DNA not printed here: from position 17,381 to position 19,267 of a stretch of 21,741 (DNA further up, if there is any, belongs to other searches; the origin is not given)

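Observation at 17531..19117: FAD-dependent oxidoreductase fused to a C-terminal Rieske [2Fe-2S] domain, divergent from a two-component system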

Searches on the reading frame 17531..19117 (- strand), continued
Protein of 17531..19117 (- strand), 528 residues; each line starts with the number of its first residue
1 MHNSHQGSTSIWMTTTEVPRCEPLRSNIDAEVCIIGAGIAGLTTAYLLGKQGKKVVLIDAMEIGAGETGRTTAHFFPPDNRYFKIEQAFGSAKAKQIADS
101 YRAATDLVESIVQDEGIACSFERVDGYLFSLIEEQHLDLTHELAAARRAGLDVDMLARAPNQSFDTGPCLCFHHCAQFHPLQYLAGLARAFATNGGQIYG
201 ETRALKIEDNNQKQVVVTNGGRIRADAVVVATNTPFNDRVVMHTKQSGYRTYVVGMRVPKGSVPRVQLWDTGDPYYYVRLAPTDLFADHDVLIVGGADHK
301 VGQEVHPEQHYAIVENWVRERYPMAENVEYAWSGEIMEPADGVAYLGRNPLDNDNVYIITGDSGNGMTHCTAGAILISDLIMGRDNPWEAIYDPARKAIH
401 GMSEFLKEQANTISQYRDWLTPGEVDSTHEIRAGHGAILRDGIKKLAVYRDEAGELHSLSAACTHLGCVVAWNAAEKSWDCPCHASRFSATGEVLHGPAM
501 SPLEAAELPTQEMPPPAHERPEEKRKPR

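Call 35: predict_structure(alignment_id=A2)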
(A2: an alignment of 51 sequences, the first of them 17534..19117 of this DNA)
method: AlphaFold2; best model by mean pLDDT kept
length: 528 residues; sequences in the alignment: 51
mean_pLDDT: 87.5   pTM: 0.88
mean pLDDT of the five models: 87.5, 85.5, 85.4, 84.1, 82.8
residues with pLDDT >= 90: 330; 70-90: 149; 50-70: 28; < 50: 21
segments of 3 or more residues with pLDDT < 50: 1-5, 238-241, 518-523, 525-528
pLDDT, mean of each block of 10 residues (from residue 1): 60 90 97 94 97 96 86 76 91 94 96 96 94 89 96 96 95 93 96 97 87 89 95 62 66 94 94 87 85 90 83 95 95 83 83 83 75 96 95 77 75 87 93 95 95 95 92 91 88 87 90 51 46
secondary structure, 60 per line:
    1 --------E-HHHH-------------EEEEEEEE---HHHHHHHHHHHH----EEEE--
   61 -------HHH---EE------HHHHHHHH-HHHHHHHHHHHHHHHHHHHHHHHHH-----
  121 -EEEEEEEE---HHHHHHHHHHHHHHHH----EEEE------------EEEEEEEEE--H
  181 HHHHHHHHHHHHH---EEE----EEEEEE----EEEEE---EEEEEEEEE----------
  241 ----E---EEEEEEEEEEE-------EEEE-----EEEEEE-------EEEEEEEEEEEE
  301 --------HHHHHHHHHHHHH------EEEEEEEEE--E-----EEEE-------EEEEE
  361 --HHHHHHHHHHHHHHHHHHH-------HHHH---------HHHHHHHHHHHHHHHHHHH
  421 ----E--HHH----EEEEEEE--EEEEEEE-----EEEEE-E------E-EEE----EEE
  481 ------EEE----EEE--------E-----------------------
elements in order: H11-14 E28-35 H39-50 E55-58 H82-89 H91-115 E122-129 H133-148 E153-156 E169-177 H180-193 E197-199 E204-209 E214-218 E222-230 E249-259 E267-270 E276-281 E289-300 H309-321 E328-336 E345-348 E356-360 H363-381 H389-392 H402-420 E435-441 E444-450 E456-460 E471-473 E478-480 E487-489 E494-496

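Call 38: search_protein_representatives(protein=window:17534-19117:-)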
Query: 528 residues. Proteins with E-value up to 0.001 (for the whole library): 19135; up to 1e-10: 6898; up to 1e-30: 2132. The best 150 are listed.
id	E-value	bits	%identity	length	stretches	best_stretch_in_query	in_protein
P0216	8.1e-190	648.4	57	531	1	7-507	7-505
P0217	2.3e-154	531.4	47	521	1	6-503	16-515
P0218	1.0e-152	526.0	47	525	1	8-503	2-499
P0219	4.6e-149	513.9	45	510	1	3-504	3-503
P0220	7.9e-148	509.9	50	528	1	8-507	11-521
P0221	4.1e-147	507.5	49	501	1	3-504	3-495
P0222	9.3e-144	496.4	51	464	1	50-506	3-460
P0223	2.4e-143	495.1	49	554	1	9-520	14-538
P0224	4.1e-141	487.7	45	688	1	23-527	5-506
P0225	1.8e-140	485.6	46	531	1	4-508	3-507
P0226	1.0e-139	483.1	45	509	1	2-505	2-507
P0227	6.4e-139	480.5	48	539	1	9-503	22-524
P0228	7.5e-139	480.3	43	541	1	4-521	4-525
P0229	2.2e-138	478.7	45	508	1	8-505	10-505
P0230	1.8e-137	475.7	46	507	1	8-503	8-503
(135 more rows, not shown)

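Call 39: fold_search(model_id=the predicted structure, library=pdb)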
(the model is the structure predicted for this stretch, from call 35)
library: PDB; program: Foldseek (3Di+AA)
matches with E <= 10: 1966; with E <= 0.001: 1243
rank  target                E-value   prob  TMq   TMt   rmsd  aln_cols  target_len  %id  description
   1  3m12_A                7.1e-22  1.00  0.55  0.75   4.6       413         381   17  Crystal Structure of the Lys265Arg phosphate-crytsallized mutant of monomeric sarcosine oxidase (released 2010-04-21)
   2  7cyx_A                1.1e-21  1.00  0.57  0.80   4.3       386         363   17  Crystal strcuture of Glycine oxidase from Bacillus cereus ATCC 14579 (released 2020-10-14)
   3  2gb0_B                1.1e-21  1.00  0.56  0.74   4.5       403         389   16  Monomeric sarcosine oxidase: structure of a covalently flavinylated amine oxidizing enzyme (released 2006-03-21)
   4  9u3e_A                1.2e-21  1.00  0.57  0.77   4.3       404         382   16  Monomeric sarcosine oxidase from Bacillus sp. (SoxB) Y254A mutant (released 2025-09-24)
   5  3qse_B                1.3e-21  1.00  0.55  0.74   4.7       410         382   16  Crystal structure for the complex of substrate-reduced msox with sarcosine (released 2011-06-01)
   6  3m12_B                1.3e-21  1.00  0.56  0.74   4.7       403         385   16  Crystal Structure of the Lys265Arg phosphate-crytsallized mutant of monomeric sarcosine oxidase (released 2010-04-21)
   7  4ysh_A                1.7e-21  1.00  0.58  0.81   3.6       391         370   18  Crystal structure of glycine oxidase from Geobacillus kaustophilus (released 2016-03-23)
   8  3m0o_A                1.8e-21  1.00  0.56  0.75   4.6       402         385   16  Crystal Structure of the Lys265Met mutant of monomeric sarcosine oxidase (released 2010-04-21)
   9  4ysh_B                2.6e-21  1.00  0.57  0.80   3.7       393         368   19  Crystal structure of glycine oxidase from Geobacillus kaustophilus (released 2016-03-23)
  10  1y56_B                2.6e-21  1.00  0.57  0.78   4.1       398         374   19  Crystal structure of L-proline dehydrogenase from P.horikoshii (released 2005-07-26)
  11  2gb0_A                2.9e-21  1.00  0.56  0.75   4.4       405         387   16  Monomeric sarcosine oxidase: structure of a covalently flavinylated amine oxidizing enzyme (released 2006-03-21)
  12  1el5_A                2.9e-21  1.00  0.54  0.72   5.3       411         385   16  COMPLEX OF MONOMERIC SARCOSINE OXIDASE WITH THE INHIBITOR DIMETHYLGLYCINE (released 2000-12-06)
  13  3bhk_A                3.2e-21  1.00  0.56  0.75   4.6       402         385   16  Crystal structure of R49K mutant of monomeric sarcosine oxidase crystallized in phosphate as precipitant (released 2008-02-26)
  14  3bhf_A                3.8e-21  1.00  0.56  0.75   4.5       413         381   17  Crystal structure of R49K mutant of Monomeric Sarcosine Oxidase crystallized in PEG as precipitant (released 2008-02-26)
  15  9u3f_A                4.0e-21  1.00  0.55  0.74   4.7       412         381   16  Monomeric sarcosine oxidase from Bacillus sp. (SoxB) Y254G mutant (released 2025-09-24)
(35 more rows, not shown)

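Call 50: search_solved_structures(query=A3, max_evalue=0.00001, show_alignments=4)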
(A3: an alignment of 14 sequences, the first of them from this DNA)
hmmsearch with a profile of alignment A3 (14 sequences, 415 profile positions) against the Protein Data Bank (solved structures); distinct sequences matched with E-value up to 0.00001: 104 (the best 60 are shown).
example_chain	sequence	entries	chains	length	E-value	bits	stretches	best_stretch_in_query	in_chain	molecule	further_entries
1y56_B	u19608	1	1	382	3.1e-21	78.6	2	117-389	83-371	sarcosine oxidase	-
4ysh_A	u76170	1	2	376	6.9e-21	77.5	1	21-226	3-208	Glycine oxidase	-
3if9_A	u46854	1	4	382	1.9e-20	76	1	159-388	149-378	Glycine oxidase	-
7cyx_A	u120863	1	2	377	3.2e-20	75.3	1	22-376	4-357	Glycine oxidase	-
5fjm_A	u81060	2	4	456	8.4e-20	73.9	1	22-70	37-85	L-AMINO ACID DEAMINASE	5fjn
1ryi_A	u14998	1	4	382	1e-19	73.6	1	159-388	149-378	GLYCINE OXIDASE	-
9woz_A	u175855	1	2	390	1.2e-19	73.4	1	159-388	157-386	Glycine oxidase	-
1ng3_A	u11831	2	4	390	2.4e-19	72.4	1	159-388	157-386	Glycine oxidase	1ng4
5i39_A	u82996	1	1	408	9e-16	60.6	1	22-63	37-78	L-amino acid deaminase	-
5hxw_A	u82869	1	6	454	1.4e-15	60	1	22-63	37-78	L-amino acid deaminase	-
3rha_A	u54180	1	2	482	1.6e-09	40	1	18-62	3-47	Putrescine oxidase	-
7koe_C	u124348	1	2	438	2.1e-09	39.7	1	20-55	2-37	Electron transfer flavoprotein-quinone oxidoreductase FixC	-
1vrq_B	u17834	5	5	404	2.5e-09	39.4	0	20-68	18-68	Sarcosine oxidase beta subunit | Subunit beta of sarcosine oxidase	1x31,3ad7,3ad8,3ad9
3ada_B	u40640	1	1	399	2.6e-09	39.4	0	20-68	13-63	SARCOSINE OXIDASE BETA SUBUNIT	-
2yg6_A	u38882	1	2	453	4.2e-09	38.6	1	21-62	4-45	PUTRESCINE OXIDASE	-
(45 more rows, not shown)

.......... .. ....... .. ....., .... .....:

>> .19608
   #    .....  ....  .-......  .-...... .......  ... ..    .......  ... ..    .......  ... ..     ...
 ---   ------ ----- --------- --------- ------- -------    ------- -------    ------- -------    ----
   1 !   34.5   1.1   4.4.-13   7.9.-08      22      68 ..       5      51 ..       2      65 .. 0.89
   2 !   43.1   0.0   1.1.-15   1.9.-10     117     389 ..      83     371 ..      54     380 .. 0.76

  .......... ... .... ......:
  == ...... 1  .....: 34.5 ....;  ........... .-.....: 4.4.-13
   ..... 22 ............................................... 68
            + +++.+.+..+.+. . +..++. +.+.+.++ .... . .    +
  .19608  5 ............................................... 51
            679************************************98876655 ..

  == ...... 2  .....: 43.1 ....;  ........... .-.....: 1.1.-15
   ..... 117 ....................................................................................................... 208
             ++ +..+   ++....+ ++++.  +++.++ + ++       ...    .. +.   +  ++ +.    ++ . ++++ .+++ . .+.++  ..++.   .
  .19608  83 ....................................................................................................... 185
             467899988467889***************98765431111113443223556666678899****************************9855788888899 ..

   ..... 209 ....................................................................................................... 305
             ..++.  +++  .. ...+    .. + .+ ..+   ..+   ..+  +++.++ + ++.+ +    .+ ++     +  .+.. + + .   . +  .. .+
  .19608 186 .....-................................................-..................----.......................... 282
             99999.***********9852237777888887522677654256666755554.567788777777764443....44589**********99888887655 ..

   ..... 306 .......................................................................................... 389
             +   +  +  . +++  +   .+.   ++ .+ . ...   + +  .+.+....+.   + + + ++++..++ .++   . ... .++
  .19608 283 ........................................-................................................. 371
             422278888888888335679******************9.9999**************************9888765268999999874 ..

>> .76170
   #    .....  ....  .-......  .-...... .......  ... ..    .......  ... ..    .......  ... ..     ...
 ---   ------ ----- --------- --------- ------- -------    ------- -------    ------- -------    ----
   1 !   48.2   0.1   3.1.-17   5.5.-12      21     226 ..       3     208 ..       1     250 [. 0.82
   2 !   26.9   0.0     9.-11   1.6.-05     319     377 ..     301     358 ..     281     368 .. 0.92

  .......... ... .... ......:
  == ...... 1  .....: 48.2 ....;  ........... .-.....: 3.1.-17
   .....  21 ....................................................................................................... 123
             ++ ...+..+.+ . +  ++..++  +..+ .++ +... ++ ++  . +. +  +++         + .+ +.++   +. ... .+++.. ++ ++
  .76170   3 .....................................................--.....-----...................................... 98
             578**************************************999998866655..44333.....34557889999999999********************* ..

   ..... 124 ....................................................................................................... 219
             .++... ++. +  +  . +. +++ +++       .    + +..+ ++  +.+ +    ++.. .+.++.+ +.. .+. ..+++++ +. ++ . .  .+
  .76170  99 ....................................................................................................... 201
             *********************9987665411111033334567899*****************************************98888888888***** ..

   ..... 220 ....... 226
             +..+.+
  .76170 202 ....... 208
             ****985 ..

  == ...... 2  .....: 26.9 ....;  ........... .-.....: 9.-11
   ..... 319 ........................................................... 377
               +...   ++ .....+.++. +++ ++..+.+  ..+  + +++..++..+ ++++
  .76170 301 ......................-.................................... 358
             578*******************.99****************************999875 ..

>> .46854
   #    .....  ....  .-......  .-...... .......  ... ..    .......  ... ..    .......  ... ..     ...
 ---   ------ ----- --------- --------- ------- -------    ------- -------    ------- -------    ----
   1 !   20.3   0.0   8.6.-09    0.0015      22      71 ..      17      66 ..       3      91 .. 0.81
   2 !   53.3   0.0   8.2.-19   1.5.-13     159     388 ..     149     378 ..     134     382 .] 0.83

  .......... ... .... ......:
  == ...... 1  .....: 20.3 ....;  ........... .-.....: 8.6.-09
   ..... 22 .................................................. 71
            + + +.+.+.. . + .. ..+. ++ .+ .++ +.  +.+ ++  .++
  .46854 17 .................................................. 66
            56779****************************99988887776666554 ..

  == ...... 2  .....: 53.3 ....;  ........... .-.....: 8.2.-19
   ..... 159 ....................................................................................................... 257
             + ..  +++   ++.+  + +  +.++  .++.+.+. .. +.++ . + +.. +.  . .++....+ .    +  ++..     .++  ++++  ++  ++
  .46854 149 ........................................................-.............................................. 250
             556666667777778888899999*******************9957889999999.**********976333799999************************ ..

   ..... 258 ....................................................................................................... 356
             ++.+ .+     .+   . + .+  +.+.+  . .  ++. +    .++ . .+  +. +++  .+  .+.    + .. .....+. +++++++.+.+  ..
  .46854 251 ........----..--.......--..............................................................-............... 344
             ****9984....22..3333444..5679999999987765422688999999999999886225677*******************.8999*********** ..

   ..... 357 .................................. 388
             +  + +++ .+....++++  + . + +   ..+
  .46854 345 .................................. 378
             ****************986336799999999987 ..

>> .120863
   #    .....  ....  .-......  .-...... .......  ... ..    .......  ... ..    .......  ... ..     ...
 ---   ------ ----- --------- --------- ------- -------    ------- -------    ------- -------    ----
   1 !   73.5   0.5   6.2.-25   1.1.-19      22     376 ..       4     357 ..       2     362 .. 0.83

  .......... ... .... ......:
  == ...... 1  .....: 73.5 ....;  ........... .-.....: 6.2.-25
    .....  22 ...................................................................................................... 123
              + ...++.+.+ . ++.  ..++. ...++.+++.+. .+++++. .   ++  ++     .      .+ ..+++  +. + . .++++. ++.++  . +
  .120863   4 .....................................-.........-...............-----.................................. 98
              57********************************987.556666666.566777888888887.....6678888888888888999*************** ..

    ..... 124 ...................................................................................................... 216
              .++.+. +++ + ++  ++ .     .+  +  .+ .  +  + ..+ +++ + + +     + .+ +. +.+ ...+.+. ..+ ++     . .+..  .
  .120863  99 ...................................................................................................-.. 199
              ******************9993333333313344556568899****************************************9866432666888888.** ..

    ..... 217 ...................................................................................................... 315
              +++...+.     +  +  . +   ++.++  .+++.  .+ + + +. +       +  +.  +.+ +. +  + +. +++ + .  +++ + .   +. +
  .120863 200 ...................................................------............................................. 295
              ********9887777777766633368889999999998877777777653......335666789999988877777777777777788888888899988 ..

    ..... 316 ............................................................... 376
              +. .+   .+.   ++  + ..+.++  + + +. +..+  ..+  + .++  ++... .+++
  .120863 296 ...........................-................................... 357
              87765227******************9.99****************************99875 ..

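Call 56: find_encoding_contigs(protein=P0008, flank=5000, max_places=2)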
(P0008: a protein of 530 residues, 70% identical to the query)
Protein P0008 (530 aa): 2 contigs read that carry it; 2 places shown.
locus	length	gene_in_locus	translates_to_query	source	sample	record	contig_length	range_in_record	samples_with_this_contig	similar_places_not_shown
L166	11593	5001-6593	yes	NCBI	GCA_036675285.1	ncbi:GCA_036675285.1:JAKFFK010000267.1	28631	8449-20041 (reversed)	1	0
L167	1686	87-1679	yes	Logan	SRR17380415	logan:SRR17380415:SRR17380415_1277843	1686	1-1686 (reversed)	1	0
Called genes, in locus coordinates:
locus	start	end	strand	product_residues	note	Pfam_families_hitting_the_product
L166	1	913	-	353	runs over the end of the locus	PF01717:Meth_synt_2 (weak)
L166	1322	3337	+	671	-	PF01011:PQQ, PF13360:PQQ_2, PF13570:Beta-prop_ACSF4 (weak), PF00034:Cytochrom_C, PF13442:Cytochrome_CBB3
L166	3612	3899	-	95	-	PF19447:DUF5985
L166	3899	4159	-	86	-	PF19447:DUF5985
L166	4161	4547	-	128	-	-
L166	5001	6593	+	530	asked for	PF07992:Pyr_redox_2 (faint), PF01266:DAO, PF01494:FAD_binding_3 (weak), PF13450:NAD_binding_8 (weak), PF00355:Rieske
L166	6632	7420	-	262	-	PF22624:AASDHPPT_N, PF01648:ACPS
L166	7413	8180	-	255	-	PF00975:Thioesterase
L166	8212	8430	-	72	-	PF03621:MbtH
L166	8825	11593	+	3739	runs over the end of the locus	?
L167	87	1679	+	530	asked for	PF07992:Pyr_redox_2 (faint), PF01266:DAO, PF01494:FAD_binding_3 (weak), PF13450:NAD_binding_8 (weak), PF00355:Rieske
